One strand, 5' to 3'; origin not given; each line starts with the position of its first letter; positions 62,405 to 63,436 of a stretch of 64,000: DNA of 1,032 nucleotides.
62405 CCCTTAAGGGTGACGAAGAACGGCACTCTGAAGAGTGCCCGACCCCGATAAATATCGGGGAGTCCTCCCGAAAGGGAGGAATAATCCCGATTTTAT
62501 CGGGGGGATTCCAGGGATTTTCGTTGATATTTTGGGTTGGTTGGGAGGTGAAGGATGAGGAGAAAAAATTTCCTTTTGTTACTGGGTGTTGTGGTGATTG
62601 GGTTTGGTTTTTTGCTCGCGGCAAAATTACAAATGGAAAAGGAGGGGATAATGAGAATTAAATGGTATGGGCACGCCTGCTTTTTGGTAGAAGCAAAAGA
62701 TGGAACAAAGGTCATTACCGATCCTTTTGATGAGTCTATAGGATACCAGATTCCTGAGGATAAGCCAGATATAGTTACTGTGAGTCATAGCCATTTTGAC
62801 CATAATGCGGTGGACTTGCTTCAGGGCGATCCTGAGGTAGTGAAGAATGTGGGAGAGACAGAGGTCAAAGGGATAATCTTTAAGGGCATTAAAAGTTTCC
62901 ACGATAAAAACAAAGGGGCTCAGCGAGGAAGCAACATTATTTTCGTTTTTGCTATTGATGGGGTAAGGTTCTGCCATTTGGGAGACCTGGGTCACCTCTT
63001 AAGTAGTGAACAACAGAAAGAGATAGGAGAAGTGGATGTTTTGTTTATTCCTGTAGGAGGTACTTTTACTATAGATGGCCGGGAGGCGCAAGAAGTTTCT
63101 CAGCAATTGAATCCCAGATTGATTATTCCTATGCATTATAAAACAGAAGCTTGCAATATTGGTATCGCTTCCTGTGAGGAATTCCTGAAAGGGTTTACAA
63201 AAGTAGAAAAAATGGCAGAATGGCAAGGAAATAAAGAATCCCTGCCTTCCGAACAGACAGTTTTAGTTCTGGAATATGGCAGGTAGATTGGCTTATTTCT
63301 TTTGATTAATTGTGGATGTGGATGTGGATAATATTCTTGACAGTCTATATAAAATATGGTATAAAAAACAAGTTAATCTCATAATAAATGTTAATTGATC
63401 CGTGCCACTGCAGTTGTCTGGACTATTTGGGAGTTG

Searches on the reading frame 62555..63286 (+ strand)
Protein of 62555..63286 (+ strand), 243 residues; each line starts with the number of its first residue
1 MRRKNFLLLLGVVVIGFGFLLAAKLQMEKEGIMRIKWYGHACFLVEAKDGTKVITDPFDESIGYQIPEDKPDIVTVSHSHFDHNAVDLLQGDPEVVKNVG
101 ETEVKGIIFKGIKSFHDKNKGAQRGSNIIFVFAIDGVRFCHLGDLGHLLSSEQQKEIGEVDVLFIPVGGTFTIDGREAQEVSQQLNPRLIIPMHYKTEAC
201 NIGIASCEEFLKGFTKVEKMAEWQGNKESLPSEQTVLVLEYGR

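Call 79: search_protein_families(library=pfam, proteins=[window:62555-63286:+], max_evalue=0.00001)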
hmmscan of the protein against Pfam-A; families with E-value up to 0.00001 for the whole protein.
window:62555-63286:+ (243 aa): 2 families
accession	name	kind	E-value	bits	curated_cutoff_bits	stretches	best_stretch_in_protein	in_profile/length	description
PF13483.12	Lactamase_B_3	-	6.3e-59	199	24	1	34-194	1-160/160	Beta-lactamase superfamily domain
PF12706.13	Lactamase_B_2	-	6e-11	42.8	27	1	102-195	96-200/200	Beta-lactamase superfamily domain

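Call 85: find_encoding_contigs(protein=window:62555-63286:+, flank=10000, max_places=3)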
Protein window:62555-63286:+ (243 aa): 1 contig read that carries it; 1 place shown.
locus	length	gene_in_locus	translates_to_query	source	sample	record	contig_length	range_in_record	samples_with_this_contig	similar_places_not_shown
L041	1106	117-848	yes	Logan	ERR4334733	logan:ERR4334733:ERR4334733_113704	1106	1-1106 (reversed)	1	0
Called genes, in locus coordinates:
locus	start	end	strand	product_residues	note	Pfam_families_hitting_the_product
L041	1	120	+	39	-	?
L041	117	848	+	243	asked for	PF13483:Lactamase_B_3, PF12706:Lactamase_B_2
